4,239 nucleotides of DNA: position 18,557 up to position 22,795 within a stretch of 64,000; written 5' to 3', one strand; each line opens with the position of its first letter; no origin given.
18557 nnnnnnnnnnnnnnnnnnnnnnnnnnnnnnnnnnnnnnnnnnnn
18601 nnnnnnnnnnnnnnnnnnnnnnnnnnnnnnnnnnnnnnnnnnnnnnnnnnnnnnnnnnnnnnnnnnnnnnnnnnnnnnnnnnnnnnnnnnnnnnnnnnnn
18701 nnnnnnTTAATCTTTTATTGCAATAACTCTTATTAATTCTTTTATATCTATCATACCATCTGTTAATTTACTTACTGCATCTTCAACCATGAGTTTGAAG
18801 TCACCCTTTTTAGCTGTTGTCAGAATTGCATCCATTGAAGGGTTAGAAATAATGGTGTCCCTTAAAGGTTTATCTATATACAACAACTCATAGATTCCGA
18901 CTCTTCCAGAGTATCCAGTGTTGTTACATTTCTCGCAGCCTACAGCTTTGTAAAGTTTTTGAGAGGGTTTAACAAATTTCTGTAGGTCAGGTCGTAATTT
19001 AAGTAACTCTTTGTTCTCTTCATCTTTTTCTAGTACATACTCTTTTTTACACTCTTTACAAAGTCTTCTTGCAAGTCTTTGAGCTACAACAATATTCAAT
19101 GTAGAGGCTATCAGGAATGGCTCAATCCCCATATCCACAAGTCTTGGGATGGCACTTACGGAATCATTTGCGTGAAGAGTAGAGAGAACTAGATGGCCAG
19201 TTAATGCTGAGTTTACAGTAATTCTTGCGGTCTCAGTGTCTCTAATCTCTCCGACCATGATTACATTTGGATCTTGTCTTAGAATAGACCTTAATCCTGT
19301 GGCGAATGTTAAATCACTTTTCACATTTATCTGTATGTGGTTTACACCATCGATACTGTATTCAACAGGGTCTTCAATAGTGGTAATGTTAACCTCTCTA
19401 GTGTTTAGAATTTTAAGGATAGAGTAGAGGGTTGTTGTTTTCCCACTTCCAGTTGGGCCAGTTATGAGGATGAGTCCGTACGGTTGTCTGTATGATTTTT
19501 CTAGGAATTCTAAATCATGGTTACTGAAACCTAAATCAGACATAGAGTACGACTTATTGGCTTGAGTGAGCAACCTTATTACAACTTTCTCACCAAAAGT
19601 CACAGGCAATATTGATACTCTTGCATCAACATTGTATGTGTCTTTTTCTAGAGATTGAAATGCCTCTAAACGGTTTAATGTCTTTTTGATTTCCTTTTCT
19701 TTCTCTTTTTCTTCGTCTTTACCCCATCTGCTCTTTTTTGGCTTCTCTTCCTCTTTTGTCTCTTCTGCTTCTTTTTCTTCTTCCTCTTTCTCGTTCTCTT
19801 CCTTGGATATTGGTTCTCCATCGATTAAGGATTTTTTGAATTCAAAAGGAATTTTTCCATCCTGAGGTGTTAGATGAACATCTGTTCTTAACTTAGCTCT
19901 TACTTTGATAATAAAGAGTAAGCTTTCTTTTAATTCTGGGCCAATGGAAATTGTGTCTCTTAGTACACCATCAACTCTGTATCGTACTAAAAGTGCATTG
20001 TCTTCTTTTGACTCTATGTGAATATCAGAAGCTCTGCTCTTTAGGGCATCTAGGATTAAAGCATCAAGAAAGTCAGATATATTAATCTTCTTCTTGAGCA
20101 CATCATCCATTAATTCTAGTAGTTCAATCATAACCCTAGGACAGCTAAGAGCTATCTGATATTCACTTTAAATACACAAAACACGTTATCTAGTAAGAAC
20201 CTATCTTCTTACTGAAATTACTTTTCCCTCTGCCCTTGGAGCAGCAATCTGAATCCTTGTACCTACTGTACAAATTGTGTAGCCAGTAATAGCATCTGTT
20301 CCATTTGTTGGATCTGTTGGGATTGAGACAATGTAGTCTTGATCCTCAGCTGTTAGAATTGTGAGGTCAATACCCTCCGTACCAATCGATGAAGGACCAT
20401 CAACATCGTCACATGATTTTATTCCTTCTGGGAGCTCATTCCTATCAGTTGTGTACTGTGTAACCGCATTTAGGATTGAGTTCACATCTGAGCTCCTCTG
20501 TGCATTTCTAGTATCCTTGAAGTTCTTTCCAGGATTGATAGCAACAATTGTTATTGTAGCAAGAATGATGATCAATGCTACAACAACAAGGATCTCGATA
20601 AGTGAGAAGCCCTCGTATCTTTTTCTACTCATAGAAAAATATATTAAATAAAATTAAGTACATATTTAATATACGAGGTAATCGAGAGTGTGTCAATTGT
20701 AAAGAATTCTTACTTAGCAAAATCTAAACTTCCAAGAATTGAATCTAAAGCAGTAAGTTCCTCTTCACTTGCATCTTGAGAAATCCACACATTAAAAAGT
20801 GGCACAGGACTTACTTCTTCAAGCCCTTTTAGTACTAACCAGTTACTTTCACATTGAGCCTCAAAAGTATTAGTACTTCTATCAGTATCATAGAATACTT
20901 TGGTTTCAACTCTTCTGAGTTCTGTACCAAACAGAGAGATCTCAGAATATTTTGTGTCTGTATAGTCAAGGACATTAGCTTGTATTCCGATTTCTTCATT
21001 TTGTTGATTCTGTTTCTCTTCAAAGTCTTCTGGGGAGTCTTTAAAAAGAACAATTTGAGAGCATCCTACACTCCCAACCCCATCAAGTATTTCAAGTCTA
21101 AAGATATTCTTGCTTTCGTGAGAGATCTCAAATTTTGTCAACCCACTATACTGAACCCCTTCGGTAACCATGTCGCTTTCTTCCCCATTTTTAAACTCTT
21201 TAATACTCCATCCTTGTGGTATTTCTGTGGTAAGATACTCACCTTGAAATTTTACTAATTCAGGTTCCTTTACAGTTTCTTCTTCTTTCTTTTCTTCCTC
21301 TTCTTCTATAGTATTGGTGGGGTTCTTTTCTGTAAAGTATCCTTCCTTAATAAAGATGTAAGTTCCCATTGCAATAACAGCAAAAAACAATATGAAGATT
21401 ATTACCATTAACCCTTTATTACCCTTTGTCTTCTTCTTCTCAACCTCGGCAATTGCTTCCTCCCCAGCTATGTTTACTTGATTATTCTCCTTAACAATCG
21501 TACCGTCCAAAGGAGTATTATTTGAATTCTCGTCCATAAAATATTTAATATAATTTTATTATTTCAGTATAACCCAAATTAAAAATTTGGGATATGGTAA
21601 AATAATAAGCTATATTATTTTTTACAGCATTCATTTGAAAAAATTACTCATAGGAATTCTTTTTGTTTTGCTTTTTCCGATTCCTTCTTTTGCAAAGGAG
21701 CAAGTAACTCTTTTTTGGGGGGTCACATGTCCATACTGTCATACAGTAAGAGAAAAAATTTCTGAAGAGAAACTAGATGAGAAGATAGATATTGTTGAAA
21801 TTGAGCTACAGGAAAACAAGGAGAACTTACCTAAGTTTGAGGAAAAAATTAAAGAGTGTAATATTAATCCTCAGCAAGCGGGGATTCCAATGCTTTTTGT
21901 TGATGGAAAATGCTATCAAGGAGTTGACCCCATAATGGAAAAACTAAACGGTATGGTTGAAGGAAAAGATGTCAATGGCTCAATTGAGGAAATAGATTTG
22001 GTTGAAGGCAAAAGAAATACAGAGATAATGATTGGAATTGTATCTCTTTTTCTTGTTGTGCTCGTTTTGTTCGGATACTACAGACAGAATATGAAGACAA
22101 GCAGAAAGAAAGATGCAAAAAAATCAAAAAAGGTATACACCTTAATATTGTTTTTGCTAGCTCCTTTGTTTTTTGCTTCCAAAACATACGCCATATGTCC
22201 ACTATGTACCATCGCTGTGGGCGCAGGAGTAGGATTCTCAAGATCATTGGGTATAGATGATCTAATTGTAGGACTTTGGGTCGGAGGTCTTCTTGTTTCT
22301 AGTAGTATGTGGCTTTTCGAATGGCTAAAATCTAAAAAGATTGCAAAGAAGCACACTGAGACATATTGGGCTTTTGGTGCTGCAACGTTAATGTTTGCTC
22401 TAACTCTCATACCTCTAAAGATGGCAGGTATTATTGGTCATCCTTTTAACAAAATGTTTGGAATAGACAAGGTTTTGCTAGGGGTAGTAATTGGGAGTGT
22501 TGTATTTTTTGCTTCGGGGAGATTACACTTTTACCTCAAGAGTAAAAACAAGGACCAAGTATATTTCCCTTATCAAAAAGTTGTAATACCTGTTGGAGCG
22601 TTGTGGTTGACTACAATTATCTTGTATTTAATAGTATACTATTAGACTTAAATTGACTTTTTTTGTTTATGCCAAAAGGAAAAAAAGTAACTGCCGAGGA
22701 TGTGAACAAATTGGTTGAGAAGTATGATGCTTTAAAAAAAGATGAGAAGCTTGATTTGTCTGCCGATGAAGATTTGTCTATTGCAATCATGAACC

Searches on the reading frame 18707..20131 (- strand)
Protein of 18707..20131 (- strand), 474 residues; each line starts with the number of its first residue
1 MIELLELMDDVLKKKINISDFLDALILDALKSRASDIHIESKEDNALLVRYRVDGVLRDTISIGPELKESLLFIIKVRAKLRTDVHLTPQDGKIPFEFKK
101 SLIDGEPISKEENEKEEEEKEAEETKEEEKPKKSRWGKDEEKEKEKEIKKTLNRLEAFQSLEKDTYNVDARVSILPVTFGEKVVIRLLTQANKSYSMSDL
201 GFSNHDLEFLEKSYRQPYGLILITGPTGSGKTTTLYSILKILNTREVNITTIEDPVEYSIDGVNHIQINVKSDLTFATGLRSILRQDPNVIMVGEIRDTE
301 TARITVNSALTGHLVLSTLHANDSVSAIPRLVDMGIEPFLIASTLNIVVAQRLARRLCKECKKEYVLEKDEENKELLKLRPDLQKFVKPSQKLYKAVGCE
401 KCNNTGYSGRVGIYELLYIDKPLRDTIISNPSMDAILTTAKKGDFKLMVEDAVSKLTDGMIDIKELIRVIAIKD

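Call 16: search_protein_families(library=pfam, proteins=[window:18707-20131:-], max_evalue=0.001)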
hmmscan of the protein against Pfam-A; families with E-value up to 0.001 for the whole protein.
window:18707-20131:- (474 aa): 6 families
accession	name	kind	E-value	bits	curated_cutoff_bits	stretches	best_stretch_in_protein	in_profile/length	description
PF00437.27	T2SSE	-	6.1e-117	390.8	24.9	2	165-468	89-370/370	Type II/IV secretion system protein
PF13476.12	AAA_23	-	0.00013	23.1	27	1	202-238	10-39/201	AAA domain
PF13401.12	AAA_22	-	0.00039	21.2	27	1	218-260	5-47/130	AAA domain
PF13086.12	AAA_11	-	0.00055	20.2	27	0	208-245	8-44/257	AAA domain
PF00005.33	ABC_tran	-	0.00085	20.4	25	0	220-258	13-51/137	ABC transporter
PF25199.1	nSTAND_NTPase5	-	0.0009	19.5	34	0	211-254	34-78/145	Novel STAND NTPase 5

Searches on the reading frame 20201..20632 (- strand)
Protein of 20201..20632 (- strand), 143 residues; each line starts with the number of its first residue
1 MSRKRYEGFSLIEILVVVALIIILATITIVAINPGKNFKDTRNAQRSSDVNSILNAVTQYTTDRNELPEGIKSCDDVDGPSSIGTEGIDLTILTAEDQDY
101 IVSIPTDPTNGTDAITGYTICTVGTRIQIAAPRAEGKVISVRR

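Call 22: search_protein_families(library=pfam, proteins=[window:20201-20632:-], max_evalue=0.001)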
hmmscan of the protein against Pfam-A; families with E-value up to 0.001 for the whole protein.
window:20201-20632:- (143 aa): 1 family
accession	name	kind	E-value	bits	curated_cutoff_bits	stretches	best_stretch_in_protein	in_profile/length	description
PF07963.17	N_methyl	-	7.1e-06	25.8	21.2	1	3-28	1-26/27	Prokaryotic N-terminal methylation motif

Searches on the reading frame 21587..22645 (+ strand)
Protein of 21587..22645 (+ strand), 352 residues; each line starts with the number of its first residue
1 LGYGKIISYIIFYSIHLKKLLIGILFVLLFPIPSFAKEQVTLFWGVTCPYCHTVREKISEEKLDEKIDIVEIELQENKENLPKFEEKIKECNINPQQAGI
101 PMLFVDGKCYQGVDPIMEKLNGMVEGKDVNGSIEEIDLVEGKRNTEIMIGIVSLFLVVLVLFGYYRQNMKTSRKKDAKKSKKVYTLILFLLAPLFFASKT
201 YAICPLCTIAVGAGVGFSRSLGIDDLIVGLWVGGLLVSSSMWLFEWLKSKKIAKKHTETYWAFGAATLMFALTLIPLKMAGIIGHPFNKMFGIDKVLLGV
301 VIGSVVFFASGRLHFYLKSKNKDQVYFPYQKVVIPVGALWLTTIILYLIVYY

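Call 22: search_protein_families(library=pfam, proteins=[window:21587-22645:+], max_evalue=0.001)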
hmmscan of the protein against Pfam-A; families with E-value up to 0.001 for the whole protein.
window:21587-22645:+ (352 aa): 2 families
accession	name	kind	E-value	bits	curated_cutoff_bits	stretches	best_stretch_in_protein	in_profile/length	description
PF00462.30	Glutaredoxin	-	5.3e-06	27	22.9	1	40-109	1-59/60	Glutaredoxin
PF05768.20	Glrx-like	-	0.00016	22.4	26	1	39-97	1-59/77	Glutaredoxin-like domain (DUF836)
